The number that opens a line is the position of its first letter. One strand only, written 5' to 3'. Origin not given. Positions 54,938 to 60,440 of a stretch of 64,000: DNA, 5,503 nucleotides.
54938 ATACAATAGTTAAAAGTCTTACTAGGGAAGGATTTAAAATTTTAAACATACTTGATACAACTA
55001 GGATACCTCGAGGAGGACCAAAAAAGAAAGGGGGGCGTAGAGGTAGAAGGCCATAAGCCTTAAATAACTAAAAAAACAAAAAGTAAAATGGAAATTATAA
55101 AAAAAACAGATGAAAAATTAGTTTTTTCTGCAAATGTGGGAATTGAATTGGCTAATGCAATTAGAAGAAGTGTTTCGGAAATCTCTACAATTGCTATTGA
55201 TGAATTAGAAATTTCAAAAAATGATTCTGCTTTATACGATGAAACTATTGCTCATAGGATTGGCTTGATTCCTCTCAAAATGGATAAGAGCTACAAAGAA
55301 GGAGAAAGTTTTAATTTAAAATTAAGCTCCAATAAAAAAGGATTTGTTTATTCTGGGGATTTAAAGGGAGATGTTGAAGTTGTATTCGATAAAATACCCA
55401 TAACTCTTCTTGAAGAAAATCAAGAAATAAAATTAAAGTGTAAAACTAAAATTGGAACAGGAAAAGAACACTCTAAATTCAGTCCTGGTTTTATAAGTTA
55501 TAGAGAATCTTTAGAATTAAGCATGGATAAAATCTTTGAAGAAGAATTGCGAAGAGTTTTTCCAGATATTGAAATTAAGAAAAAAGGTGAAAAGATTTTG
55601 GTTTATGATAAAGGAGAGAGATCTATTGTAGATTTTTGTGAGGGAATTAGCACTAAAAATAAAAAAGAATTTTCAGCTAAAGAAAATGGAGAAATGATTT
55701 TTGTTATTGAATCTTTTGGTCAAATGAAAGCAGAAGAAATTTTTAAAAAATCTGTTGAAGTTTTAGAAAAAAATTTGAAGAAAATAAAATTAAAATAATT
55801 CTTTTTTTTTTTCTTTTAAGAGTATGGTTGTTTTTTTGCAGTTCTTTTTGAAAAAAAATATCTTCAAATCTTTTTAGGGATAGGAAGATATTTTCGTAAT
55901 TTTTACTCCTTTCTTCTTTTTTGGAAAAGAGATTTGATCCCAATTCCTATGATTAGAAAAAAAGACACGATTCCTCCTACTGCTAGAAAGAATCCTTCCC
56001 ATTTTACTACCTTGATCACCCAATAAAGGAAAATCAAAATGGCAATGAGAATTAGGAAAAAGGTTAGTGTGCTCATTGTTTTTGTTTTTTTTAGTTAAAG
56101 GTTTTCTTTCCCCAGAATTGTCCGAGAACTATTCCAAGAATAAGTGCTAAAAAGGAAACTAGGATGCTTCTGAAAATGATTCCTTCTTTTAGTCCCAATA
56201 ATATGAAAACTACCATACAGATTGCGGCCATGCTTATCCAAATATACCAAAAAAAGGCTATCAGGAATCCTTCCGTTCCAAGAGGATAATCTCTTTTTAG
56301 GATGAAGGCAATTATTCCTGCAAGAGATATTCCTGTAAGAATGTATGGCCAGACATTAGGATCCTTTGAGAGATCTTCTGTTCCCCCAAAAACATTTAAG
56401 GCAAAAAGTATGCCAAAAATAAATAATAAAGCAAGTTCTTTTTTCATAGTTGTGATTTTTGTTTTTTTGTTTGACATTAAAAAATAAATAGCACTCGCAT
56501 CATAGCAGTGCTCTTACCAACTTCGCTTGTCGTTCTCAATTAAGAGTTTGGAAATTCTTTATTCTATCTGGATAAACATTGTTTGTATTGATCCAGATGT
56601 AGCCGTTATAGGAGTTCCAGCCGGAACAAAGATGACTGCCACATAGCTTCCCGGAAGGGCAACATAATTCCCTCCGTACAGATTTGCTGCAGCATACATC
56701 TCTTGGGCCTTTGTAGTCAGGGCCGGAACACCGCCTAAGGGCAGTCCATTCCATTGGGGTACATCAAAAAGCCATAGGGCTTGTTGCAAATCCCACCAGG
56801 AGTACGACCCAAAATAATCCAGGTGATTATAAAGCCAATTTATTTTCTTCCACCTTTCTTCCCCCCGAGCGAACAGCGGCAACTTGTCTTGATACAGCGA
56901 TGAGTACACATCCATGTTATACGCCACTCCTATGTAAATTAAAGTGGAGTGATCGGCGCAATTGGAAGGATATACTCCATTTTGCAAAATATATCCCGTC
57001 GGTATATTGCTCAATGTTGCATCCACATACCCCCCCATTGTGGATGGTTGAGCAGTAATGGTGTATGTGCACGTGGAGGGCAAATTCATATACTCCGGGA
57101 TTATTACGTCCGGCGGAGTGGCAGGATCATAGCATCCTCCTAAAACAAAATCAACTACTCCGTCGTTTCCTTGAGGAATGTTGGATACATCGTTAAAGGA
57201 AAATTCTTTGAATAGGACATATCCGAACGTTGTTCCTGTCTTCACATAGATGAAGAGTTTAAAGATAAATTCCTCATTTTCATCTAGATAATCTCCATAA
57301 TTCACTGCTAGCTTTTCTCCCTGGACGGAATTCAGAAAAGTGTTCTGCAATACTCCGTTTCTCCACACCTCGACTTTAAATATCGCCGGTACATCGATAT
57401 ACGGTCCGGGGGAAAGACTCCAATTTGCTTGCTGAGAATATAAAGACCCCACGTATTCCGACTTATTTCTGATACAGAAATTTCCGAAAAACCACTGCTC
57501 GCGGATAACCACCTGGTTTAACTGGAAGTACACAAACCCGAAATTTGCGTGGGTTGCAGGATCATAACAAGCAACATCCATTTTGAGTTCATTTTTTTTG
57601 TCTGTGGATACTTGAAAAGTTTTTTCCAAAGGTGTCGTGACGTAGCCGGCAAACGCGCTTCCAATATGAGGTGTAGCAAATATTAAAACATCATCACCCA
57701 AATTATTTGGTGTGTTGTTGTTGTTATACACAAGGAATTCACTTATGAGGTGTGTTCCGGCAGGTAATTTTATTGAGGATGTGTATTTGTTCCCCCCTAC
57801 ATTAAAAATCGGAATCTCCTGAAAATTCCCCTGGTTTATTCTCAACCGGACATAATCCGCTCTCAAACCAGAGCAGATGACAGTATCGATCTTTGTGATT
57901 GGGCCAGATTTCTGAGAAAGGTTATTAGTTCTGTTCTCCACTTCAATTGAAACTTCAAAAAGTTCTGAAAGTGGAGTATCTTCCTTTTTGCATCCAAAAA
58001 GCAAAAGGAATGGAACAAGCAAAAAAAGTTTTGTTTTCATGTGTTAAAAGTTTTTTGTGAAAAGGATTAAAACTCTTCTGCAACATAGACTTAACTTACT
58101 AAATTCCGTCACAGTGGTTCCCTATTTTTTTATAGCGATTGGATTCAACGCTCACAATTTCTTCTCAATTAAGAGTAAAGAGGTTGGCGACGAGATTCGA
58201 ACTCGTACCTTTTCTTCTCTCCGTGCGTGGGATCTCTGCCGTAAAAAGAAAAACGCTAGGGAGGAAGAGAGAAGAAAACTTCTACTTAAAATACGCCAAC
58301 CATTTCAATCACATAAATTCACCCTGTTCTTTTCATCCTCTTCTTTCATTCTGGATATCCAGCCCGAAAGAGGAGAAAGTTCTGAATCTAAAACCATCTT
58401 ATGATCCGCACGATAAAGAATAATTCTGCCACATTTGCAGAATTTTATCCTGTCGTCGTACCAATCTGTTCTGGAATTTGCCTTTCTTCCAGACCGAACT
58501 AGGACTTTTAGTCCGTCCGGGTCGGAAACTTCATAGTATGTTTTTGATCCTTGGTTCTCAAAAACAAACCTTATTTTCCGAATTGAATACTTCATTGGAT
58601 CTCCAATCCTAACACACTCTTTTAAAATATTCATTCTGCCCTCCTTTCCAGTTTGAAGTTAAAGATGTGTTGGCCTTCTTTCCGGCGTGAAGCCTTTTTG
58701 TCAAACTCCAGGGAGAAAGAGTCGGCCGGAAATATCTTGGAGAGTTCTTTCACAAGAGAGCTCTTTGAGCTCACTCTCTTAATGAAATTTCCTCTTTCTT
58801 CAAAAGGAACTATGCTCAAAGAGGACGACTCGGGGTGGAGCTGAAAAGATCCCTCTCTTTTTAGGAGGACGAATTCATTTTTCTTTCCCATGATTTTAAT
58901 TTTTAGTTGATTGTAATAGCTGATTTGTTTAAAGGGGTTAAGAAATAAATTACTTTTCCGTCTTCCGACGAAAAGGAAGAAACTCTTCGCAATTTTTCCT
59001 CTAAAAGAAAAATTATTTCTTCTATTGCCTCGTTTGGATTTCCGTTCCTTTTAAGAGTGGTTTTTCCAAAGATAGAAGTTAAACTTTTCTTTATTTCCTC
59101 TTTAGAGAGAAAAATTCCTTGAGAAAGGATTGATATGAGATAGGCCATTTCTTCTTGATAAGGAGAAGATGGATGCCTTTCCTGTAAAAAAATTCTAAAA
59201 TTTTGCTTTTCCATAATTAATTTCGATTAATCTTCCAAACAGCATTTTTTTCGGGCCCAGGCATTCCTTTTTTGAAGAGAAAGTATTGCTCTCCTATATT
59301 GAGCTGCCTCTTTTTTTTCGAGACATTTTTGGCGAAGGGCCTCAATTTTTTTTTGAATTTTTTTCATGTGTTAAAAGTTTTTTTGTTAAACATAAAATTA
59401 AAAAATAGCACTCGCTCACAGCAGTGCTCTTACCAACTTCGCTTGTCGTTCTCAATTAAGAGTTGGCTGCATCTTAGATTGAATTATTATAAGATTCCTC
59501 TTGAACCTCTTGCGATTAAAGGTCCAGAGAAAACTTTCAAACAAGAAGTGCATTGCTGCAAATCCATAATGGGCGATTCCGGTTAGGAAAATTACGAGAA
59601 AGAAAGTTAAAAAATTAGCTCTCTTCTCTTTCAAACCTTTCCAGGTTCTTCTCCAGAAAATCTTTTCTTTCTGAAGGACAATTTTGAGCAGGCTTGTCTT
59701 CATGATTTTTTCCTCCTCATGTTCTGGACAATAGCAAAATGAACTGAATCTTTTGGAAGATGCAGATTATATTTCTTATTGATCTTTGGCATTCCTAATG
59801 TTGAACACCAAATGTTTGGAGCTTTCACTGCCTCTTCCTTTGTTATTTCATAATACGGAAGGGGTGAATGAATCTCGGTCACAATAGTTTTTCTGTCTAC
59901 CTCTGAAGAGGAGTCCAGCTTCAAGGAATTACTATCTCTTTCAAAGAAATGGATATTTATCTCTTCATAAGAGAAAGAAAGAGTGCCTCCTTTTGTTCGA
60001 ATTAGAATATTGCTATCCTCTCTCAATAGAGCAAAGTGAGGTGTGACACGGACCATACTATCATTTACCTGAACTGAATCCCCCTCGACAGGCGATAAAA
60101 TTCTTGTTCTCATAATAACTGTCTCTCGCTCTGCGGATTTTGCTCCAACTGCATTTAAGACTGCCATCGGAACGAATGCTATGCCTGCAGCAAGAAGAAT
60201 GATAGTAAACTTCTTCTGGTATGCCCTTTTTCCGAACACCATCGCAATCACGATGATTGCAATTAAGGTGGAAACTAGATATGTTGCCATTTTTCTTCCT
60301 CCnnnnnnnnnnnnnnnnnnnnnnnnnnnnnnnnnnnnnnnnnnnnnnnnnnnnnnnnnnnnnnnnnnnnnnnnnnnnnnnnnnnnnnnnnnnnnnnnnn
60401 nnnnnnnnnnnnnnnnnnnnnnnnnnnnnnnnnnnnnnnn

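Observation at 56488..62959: Family of four near-identical ~60-nt two-hairpin intergenic elements punctuating the island operon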

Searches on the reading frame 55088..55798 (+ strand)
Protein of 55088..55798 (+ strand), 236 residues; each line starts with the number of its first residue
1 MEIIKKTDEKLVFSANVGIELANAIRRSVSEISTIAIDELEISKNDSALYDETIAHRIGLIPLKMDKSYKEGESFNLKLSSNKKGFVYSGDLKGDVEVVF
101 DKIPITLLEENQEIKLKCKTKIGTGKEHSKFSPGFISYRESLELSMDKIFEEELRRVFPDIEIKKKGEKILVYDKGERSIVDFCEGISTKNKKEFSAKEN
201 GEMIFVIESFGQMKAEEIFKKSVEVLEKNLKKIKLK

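Call 23: find_encoding_contigs(protein=window:55088-55798:+, flank=10000, max_places=6)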
Protein window:55088-55798:+ (236 aa): 6 contigs read that carry it; 3 places shown.
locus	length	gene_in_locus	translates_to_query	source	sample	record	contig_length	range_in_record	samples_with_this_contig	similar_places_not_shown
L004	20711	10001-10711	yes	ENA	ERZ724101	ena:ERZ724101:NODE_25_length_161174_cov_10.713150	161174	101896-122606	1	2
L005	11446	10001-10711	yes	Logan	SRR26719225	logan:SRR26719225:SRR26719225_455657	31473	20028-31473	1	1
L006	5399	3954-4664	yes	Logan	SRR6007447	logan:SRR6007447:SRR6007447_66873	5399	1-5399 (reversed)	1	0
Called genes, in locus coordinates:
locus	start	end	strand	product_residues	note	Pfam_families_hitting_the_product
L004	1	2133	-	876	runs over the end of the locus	PF02516:STT3, PF21436:STT3-PglB_core (weak)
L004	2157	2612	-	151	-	-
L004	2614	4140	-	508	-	PF00595:PDZ (weak), PF13180:PDZ_2 (weak), PF17820:PDZ_6 (weak), PF02355:SecD_SecF_C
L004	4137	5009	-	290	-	PF02355:SecD_SecF_C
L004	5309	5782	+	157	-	-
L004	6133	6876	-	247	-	-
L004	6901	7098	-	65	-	PF01194:RNA_pol_N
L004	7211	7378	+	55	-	-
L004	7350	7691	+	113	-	PF01157:Ribosomal_L21e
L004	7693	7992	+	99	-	PF03874:RNA_pol_Rpb4 (weak)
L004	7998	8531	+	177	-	PF04919:DUF655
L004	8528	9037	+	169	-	PF00416:Ribosomal_S13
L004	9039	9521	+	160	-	PF01479:S4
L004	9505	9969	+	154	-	PF00411:Ribosomal_S11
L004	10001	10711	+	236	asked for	PF01193:RNA_pol_L, PF01000:RNA_pol_A_bac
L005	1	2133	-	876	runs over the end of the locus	PF02516:STT3, PF21436:STT3-PglB_core (weak)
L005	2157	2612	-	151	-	-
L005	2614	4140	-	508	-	PF00595:PDZ (weak), PF13180:PDZ_2 (weak), PF17820:PDZ_6 (weak), PF02355:SecD_SecF_C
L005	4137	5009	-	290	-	PF02355:SecD_SecF_C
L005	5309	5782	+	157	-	-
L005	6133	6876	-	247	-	-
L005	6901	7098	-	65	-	PF01194:RNA_pol_N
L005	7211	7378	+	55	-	-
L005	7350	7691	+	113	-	PF01157:Ribosomal_L21e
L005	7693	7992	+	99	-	PF03874:RNA_pol_Rpb4 (weak)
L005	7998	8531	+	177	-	PF04919:DUF655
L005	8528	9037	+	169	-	PF00416:Ribosomal_S13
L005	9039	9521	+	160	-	PF01479:S4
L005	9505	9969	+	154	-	PF00411:Ribosomal_S11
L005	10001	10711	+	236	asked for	PF01193:RNA_pol_L, PF01000:RNA_pol_A_bac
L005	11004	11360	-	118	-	-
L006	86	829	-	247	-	-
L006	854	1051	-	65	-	PF01194:RNA_pol_N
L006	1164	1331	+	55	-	-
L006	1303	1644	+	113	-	PF01157:Ribosomal_L21e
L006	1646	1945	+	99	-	PF03874:RNA_pol_Rpb4 (weak)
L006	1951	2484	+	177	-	PF04919:DUF655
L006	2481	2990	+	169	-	PF00416:Ribosomal_S13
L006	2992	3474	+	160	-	PF01479:S4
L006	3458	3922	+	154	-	PF00411:Ribosomal_S11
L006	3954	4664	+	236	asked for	PF01193:RNA_pol_L, PF01000:RNA_pol_A_bac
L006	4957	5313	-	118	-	-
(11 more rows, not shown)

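Call 48: list_cluster_members(proteins=[P0121, window:55088-55798:+, P0002, P0003, P0004])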
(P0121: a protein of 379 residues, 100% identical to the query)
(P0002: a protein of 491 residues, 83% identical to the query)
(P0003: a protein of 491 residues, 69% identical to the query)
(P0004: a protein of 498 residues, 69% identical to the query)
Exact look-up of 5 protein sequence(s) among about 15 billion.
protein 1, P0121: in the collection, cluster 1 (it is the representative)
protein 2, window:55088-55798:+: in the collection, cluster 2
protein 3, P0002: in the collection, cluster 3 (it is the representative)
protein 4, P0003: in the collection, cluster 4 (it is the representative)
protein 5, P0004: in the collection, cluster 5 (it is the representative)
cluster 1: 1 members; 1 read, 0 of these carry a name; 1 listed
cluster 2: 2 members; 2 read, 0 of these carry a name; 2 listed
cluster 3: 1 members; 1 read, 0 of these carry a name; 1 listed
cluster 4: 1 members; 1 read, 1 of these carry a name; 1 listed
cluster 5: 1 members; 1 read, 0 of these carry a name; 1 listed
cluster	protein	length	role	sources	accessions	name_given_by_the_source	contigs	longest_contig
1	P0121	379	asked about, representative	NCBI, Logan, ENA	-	-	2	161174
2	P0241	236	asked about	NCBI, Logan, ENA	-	-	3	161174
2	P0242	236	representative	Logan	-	-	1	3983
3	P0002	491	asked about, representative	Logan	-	-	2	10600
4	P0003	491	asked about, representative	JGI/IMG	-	hypothetical protein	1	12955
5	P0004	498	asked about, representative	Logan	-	-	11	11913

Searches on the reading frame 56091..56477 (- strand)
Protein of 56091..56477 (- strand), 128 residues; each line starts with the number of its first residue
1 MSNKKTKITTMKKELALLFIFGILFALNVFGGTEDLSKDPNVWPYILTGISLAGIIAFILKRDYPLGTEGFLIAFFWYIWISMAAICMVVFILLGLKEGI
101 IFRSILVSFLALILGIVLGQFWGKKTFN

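Call 73: search_protein_families(library=phrogs, proteins=[window:56091-56477:-], max_evalue=0.01)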
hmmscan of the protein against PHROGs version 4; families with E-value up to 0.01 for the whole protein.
window:56091-56477:- (128 aa): 0 families

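Call 74: search_protein_families(library=pfam, proteins=[window:56091-56477:-], max_evalue=0.01)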
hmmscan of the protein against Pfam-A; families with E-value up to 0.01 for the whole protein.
window:56091-56477:- (128 aa): 1 family
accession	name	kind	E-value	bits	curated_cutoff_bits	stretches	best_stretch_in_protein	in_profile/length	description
PF11833.13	CPP1-like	-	0.004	17.3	28.4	0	83-121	122-160/196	Protein CHAPERONE-LIKE PROTEIN OF POR1-like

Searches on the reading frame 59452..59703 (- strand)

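Call 16: search_protein_families(library=pfam, proteins=[window:59452-59703:-], max_evalue=0.1)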
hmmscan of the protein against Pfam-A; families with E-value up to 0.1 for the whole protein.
window:59452-59703:- (83 aa): 1 family
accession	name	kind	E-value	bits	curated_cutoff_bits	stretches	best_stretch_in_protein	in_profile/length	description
PF16721.11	zf-H3C2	-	0.079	13.8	26.7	1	7-71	17-81/102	Zinc-finger like, probable DNA-binding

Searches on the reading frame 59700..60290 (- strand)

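Call 16: search_protein_families(library=pfam, proteins=[window:59700-60290:-], max_evalue=0.1)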
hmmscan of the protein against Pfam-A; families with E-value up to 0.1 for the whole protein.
window:59700-60290:- (196 aa): 2 families
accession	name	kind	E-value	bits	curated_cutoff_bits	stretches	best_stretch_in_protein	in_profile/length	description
PF19447.4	DUF5985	-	0.051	14.3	27.3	1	1-50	1-50/86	Family of unknown function (DUF5985)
PF03547.23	Mem_trans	-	0.069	12.2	25.7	0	4-167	73-213/343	Membrane transport protein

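Call 73: search_protein_families(library=phrogs, proteins=[window:59700-60290:-], max_evalue=0.01)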
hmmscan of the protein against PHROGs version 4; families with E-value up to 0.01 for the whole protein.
window:59700-60290:- (196 aa): 0 families

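Call 94: search_protein_families(library=ncbifam, proteins=[window:59700-60290:-], max_evalue=0.01)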
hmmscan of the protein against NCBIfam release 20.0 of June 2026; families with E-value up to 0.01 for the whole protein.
window:59700-60290:- (196 aa): 0 families
